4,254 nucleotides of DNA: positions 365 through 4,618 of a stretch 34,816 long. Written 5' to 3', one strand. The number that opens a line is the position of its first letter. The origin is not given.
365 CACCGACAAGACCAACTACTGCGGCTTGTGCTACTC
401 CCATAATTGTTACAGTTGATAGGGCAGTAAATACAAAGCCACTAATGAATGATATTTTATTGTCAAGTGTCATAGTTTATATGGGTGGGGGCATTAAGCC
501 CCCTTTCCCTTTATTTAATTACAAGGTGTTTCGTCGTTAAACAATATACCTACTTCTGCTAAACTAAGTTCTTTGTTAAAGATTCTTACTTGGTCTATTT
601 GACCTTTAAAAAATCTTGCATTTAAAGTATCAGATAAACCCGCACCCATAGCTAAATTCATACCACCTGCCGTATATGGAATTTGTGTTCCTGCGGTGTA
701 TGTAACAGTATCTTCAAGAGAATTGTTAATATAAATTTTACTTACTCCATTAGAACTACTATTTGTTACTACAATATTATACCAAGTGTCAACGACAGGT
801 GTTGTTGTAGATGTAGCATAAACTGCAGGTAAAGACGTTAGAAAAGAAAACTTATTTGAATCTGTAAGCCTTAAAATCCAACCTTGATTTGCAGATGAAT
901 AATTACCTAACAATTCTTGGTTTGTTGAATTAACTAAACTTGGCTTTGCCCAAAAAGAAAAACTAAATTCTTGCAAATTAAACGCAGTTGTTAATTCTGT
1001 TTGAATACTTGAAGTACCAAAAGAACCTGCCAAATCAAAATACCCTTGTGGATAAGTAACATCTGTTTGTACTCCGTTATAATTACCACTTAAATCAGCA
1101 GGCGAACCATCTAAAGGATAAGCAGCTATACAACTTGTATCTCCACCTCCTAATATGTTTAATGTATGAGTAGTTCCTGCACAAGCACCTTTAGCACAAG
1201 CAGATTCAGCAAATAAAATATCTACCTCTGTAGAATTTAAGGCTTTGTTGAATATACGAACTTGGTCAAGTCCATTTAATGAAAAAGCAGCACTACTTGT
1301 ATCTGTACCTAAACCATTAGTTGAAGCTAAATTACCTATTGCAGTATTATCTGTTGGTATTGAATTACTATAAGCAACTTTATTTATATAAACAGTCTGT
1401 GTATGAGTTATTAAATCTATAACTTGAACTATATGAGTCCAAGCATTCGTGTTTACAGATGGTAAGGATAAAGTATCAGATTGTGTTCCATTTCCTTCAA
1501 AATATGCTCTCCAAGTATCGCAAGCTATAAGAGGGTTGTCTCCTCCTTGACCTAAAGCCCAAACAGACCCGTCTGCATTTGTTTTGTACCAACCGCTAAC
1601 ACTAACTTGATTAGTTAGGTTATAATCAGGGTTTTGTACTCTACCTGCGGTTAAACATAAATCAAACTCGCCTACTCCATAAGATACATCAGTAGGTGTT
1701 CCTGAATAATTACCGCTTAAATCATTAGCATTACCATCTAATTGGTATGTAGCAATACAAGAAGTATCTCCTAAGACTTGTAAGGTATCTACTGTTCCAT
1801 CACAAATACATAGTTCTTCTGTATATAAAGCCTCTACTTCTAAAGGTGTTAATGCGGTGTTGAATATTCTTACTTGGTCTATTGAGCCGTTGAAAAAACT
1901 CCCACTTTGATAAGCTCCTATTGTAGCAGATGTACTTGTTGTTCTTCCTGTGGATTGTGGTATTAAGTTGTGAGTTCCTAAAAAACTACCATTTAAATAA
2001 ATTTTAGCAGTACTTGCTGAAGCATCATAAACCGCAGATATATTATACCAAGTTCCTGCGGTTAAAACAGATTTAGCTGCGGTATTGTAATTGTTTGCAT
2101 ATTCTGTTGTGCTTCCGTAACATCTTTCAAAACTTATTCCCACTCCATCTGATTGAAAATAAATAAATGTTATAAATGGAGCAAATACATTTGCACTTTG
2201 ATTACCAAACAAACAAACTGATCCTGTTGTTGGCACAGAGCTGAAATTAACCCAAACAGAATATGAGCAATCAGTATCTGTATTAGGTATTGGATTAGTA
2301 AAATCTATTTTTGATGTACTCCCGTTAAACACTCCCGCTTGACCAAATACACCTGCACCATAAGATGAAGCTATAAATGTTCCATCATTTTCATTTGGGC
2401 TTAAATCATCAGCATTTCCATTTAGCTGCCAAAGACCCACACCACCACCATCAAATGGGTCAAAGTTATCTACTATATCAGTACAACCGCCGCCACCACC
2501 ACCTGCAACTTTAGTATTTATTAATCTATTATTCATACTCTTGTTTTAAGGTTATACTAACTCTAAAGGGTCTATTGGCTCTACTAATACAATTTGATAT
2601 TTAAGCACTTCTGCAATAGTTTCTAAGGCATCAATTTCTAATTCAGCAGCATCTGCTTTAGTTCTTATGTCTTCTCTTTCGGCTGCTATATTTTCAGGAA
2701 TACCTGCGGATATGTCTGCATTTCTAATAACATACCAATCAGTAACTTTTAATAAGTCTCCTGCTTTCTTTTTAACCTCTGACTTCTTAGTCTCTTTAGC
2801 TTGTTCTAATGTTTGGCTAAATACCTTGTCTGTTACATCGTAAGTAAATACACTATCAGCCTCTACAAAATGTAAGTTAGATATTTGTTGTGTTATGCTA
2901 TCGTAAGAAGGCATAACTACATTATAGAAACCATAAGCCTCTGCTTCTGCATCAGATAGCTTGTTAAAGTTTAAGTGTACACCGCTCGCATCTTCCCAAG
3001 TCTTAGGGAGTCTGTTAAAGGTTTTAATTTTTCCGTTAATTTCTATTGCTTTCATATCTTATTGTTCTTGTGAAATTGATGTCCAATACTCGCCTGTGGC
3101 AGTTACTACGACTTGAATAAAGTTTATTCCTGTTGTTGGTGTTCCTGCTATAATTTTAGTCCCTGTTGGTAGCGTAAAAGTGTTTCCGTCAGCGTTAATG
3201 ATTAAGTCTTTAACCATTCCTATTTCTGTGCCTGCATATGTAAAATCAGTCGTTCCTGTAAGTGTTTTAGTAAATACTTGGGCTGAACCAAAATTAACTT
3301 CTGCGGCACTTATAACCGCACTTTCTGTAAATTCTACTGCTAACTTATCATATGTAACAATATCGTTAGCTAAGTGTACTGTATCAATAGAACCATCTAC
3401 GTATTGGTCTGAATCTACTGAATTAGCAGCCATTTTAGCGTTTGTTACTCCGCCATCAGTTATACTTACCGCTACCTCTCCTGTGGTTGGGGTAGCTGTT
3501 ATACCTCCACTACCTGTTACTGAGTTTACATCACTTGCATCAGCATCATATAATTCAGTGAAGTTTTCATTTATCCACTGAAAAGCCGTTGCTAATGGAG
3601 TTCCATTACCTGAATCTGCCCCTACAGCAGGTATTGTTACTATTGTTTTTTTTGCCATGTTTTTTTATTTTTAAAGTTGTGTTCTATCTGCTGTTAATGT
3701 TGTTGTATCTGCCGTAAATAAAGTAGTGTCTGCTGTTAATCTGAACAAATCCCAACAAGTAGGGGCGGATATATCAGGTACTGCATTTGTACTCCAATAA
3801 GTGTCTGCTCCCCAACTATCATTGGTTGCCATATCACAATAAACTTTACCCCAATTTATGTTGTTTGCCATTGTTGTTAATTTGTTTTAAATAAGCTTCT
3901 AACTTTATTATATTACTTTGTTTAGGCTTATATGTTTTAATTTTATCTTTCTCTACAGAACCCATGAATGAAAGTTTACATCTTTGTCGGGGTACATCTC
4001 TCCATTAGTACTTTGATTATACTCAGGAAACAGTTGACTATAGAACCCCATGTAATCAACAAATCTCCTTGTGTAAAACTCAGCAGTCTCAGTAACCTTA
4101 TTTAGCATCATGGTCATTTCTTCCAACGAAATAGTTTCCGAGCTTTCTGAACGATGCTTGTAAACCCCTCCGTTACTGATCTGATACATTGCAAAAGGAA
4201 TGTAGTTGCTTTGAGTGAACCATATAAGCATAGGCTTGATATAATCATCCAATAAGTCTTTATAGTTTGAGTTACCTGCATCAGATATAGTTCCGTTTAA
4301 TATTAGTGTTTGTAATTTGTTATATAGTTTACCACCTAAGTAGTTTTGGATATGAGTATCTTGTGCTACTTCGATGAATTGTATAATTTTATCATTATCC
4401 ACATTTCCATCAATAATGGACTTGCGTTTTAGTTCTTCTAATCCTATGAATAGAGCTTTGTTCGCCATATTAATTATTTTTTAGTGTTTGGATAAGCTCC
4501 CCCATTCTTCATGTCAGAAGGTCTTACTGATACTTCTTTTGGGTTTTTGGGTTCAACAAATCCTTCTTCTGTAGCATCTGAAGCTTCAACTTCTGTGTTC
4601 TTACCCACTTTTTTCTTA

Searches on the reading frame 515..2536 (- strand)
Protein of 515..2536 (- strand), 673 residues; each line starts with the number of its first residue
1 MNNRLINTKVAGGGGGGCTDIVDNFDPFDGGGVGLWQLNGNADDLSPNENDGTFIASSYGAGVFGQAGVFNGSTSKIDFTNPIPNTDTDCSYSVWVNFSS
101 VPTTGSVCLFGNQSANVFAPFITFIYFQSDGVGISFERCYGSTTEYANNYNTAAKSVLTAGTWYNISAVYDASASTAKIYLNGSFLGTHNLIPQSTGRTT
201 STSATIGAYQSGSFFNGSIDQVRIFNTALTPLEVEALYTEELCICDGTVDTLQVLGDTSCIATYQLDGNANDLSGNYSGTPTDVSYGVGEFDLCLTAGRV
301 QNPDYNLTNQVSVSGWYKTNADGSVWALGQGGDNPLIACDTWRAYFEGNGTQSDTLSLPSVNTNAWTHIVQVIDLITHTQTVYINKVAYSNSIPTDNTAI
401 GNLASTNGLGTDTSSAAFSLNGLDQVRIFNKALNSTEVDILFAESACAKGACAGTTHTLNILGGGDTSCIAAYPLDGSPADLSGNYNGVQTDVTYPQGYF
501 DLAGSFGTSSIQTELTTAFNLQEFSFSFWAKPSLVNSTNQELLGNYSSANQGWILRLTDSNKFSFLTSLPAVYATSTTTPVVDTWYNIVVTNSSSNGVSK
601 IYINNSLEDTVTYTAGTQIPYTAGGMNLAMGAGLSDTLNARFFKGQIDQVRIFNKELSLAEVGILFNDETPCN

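Call 17: search_protein_families(library=phrogs, proteins=[window:515-2536:-], max_evalue=0.001)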
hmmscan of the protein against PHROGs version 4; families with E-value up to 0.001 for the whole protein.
window:515-2536:- (673 aa): 4 families
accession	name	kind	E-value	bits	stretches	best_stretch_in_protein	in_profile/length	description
phrog_8510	-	head and packaging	7.5e-27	94.5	3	490-662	722-893/1348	virion structural protein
phrog_17347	-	unknown function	2e-10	41.8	2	581-663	125-202/312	-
phrog_3475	-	tail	0.00016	20.9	0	141-249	149-263/841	minor tail protein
phrog_2448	-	unknown function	0.0002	21.7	0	573-618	106-151/335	-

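Call 18: search_protein_families(library=pfam, proteins=[window:515-2536:-], max_evalue=0.01)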
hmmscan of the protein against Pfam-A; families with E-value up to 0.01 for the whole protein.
window:515-2536:- (673 aa): 2 families
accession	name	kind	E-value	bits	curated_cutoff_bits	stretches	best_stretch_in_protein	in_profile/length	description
PF13385.13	Laminin_G_3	-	6.6e-55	185.8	27.6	3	72-234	2-150/151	Concanavalin A-like lectin/glucanases superfamily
PF02973.23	Sialidase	-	3.4e-05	23.9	26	0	167-235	109-182/189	Sialidase, N-terminal domain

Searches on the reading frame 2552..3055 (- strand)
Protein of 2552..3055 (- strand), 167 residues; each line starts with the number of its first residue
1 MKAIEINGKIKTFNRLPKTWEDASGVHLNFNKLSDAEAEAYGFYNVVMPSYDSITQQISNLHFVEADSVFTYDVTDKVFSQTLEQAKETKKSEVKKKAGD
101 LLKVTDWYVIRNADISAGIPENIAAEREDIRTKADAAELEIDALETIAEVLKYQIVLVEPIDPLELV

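Call 17: search_protein_families(library=phrogs, proteins=[window:2552-3055:-], max_evalue=0.001)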
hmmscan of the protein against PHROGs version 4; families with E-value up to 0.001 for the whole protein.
window:2552-3055:- (167 aa): 2 families
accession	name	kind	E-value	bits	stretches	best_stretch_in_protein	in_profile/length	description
phrog_4912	-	tail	5.2e-05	24.1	1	74-133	126-185/226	tail fiber assembly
phrog_27919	-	unknown function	0.00044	21.3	1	101-132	27-58/68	-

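Call 18: search_protein_families(library=pfam, proteins=[window:2552-3055:-], max_evalue=0.01)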
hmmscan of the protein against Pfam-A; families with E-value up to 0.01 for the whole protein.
window:2552-3055:- (167 aa): 0 families

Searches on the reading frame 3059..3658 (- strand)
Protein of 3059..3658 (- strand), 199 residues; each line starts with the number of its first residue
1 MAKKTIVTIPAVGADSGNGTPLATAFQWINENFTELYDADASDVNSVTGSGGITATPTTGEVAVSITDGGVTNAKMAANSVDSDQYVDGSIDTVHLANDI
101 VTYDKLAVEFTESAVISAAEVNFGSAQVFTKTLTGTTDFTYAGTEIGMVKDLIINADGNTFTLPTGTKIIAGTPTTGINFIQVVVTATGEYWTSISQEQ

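Call 17: search_protein_families(library=phrogs, proteins=[window:3059-3658:-], max_evalue=0.001)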
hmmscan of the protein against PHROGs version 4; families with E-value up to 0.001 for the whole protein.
window:3059-3658:- (199 aa): 2 families
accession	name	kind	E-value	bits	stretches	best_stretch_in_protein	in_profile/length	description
phrog_892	-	tail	1.8e-07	31.1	1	54-109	342-398/782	tail fiber protein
phrog_13518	-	unknown function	1.1e-06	28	1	43-121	227-300/1230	-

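Call 18: search_protein_families(library=pfam, proteins=[window:3059-3658:-], max_evalue=0.01)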
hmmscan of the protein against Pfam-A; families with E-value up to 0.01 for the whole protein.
window:3059-3658:- (199 aa): 0 families

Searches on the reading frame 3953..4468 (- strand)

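Call 17: search_protein_families(library=phrogs, proteins=[window:3953-4468:-], max_evalue=0.001)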
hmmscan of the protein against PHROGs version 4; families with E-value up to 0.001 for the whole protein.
window:3953-4468:- (171 aa): 2 families
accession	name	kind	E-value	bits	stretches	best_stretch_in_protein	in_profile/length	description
phrog_35048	-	unknown function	1.6e-17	64.9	1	1-166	1-165/184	-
phrog_24616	-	unknown function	0.00028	21.8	0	24-155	23-170/185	-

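Call 18: search_protein_families(library=pfam, proteins=[window:3953-4468:-], max_evalue=0.01)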
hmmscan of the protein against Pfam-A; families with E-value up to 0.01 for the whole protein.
window:3953-4468:- (171 aa): 1 family
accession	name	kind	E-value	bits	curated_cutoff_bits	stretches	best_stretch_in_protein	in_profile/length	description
PF20459.4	DUF6712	-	6e-18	65.4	25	1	40-157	1-118/121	Family of unknown function (DUF6712)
